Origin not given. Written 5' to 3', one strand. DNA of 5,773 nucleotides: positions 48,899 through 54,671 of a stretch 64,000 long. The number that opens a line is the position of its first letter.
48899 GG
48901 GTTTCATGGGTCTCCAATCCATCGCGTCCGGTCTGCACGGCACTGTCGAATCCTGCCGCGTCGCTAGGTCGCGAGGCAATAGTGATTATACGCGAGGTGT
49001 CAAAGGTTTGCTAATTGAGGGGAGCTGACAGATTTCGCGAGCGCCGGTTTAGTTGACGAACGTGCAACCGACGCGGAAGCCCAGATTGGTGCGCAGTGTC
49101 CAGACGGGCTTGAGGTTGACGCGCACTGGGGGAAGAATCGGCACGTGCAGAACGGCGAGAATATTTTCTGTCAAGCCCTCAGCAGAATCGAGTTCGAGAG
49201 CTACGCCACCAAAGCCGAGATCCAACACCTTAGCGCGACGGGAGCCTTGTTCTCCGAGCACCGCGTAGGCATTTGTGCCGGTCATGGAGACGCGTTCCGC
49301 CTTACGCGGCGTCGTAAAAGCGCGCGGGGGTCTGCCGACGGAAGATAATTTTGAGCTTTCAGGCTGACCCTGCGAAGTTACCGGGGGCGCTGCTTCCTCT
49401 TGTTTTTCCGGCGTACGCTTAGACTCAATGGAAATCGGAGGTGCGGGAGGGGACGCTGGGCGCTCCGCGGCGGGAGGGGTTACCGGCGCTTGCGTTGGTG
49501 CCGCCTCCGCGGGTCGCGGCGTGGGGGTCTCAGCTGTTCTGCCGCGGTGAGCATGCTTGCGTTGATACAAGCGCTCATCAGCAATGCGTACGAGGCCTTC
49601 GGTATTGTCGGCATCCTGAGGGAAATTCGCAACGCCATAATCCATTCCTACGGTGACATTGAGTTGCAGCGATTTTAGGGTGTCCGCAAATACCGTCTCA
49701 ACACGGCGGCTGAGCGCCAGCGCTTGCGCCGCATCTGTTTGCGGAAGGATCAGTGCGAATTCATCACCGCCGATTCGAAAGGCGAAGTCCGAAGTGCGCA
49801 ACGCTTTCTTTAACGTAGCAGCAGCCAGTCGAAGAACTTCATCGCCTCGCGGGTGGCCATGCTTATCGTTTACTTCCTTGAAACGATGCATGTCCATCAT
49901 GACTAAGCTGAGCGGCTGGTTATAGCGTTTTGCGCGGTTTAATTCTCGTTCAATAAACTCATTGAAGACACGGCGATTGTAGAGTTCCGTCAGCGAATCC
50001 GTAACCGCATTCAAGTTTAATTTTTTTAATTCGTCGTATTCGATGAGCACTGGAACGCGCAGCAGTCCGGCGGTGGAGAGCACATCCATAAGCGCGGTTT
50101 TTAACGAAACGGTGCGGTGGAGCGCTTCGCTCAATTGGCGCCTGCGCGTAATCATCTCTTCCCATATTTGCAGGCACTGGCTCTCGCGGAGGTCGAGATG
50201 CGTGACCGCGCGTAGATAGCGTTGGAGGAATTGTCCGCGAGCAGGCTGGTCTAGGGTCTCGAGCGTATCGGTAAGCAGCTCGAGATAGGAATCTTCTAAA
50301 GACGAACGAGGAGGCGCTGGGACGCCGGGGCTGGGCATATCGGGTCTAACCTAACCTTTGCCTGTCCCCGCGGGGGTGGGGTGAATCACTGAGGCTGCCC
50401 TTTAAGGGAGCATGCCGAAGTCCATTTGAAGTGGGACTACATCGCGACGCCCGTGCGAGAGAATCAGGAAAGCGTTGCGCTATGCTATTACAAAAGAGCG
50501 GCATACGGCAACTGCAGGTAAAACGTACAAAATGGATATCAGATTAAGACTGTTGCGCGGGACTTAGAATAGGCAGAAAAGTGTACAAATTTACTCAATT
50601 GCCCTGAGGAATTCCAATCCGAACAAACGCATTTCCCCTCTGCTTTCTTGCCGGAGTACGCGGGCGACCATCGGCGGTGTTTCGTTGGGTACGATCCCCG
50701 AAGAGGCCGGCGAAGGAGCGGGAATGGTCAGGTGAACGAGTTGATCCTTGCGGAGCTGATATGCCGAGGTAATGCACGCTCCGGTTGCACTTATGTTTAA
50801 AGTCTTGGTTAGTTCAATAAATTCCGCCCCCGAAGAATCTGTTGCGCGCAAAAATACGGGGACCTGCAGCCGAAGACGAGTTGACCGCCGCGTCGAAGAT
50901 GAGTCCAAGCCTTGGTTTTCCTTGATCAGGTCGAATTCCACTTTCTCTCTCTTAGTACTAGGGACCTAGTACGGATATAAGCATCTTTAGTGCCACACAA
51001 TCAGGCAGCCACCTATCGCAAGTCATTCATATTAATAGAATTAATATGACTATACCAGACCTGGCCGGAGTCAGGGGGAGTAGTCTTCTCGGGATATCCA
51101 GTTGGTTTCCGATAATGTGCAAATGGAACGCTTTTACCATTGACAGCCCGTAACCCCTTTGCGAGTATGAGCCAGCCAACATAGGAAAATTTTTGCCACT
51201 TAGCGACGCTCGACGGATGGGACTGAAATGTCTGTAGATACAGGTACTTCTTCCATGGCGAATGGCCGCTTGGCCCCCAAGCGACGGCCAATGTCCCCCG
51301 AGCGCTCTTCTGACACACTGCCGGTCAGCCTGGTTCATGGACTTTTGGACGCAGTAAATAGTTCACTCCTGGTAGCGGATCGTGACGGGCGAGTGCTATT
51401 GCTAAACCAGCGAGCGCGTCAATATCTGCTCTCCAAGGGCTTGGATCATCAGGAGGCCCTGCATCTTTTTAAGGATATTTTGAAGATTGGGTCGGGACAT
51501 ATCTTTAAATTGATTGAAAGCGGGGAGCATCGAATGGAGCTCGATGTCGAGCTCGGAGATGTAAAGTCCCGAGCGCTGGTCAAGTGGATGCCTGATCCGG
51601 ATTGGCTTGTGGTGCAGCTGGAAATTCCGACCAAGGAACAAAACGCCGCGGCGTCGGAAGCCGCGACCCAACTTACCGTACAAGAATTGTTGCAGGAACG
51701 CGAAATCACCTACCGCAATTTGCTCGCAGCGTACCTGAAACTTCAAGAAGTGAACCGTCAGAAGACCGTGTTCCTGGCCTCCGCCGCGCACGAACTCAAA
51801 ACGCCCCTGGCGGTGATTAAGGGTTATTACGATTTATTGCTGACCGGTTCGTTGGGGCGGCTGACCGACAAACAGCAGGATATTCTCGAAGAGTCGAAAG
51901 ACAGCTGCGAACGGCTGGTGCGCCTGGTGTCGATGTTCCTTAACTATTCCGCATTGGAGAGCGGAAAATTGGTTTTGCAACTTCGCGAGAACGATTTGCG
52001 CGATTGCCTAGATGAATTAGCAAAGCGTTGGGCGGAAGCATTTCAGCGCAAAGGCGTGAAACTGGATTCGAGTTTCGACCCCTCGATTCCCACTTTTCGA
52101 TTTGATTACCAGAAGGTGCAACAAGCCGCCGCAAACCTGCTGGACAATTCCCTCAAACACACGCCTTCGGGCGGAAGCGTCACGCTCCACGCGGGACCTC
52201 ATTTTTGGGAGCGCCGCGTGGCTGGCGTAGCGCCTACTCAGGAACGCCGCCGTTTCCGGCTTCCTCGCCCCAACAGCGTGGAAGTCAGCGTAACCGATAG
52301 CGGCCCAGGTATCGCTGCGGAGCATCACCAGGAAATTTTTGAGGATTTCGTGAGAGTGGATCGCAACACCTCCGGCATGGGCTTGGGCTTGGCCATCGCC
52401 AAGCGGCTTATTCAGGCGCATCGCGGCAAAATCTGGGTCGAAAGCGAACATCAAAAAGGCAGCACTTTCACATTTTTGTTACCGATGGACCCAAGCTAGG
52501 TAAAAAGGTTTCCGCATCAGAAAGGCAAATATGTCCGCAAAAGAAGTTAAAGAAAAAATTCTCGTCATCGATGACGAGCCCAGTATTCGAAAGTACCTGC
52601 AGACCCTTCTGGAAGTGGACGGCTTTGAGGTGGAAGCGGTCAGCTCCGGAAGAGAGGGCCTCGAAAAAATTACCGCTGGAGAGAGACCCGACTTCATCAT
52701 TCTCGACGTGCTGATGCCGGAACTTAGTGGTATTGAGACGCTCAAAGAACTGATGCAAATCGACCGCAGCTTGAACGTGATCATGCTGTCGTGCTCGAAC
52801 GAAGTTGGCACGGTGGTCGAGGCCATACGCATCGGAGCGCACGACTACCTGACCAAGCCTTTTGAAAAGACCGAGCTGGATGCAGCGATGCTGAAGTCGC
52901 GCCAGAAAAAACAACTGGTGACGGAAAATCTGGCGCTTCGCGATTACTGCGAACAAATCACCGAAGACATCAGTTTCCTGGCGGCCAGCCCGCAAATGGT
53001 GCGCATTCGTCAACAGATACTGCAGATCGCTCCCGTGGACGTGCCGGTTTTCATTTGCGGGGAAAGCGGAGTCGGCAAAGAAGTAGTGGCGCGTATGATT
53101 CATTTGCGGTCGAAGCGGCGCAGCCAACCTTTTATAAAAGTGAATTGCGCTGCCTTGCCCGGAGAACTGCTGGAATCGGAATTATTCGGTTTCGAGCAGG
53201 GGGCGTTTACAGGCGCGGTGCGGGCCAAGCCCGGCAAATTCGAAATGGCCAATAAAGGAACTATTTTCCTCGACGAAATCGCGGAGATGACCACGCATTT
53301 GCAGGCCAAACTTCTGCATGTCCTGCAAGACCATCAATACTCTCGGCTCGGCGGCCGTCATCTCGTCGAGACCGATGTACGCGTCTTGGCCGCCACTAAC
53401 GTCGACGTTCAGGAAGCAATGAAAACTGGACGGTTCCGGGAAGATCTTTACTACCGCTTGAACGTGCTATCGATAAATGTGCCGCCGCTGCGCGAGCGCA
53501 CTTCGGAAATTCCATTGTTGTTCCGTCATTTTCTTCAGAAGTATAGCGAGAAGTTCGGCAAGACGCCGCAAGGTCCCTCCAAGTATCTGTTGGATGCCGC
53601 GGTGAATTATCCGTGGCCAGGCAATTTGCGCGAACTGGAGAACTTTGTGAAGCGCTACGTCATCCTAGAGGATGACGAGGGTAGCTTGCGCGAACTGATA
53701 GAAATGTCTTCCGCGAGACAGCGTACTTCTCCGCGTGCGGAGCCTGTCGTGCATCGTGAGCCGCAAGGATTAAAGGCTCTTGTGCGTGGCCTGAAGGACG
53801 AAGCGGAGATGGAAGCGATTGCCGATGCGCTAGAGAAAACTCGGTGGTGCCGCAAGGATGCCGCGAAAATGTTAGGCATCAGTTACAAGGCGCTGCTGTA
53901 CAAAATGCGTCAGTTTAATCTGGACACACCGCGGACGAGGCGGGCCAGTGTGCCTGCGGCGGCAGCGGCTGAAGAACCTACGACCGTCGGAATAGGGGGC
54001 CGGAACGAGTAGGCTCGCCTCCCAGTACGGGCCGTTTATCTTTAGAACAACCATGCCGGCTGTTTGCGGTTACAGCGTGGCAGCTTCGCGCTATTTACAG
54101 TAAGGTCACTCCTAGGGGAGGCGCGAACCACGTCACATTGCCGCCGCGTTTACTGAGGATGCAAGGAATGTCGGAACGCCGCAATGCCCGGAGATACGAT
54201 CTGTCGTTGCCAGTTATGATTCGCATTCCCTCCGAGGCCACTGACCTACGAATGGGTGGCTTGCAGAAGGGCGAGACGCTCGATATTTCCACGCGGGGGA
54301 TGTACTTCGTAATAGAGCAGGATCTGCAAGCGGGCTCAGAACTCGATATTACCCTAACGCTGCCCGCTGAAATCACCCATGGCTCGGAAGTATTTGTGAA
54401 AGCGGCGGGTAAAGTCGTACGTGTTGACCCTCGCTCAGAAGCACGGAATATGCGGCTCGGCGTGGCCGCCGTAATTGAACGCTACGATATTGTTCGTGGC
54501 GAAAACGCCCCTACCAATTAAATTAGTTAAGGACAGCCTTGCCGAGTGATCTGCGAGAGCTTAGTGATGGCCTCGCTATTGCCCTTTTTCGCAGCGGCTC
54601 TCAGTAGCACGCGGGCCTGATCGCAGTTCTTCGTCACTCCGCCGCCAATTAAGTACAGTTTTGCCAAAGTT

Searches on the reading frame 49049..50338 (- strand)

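Call 35: search_protein_families(library=pfam, proteins=[window:49049-50338:-], max_evalue=0.00001)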
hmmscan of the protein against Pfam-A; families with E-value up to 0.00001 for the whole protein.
window:49049-50338:- (429 aa): 1 family
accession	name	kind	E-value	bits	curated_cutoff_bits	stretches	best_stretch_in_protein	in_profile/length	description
PF00990.26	GGDEF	-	8.1e-44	149.7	23.8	1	111-266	1-160/161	Diguanylate cyclase, GGDEF domain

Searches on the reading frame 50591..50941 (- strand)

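Call 35: search_protein_families(library=pfam, proteins=[window:50591-50941:-], max_evalue=0.00001)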
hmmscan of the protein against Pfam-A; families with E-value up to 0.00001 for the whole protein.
window:50591-50941:- (116 aa): 1 family
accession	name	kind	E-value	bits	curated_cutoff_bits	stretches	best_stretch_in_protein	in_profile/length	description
PF07238.19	PilZ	-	1e-08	35.9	22.5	1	17-113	2-87/102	PilZ domain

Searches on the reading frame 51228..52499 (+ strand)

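Call 35: search_protein_families(library=pfam, proteins=[window:51228-52499:+], max_evalue=0.00001)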
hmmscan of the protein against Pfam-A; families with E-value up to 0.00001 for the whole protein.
window:51228-52499:+ (423 aa): 2 families
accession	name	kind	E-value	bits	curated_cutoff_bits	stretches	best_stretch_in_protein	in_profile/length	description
PF02518.31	HATPase_c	-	1.4e-26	93.5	26.4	1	293-421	2-110/111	Histidine kinase-, DNA gyrase B-, and HSP90-like ATPase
PF00512.31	HisKA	-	3.9e-16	59.3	26.9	1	179-246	2-66/66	His Kinase A (phospho-acceptor) domain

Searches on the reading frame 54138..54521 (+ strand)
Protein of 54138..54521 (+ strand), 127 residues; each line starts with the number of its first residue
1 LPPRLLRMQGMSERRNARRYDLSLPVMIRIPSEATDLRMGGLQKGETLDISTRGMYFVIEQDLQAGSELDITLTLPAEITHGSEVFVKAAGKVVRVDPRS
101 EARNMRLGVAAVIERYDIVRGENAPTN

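Call 35: search_protein_families(library=pfam, proteins=[window:54138-54521:+], max_evalue=0.00001)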
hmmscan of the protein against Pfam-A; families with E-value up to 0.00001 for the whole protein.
window:54138-54521:+ (127 aa): 1 family
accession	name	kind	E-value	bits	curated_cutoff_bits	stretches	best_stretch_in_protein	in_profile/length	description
PF07238.19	PilZ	-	1.4e-11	45.1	22.5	1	13-110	1-84/102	PilZ domain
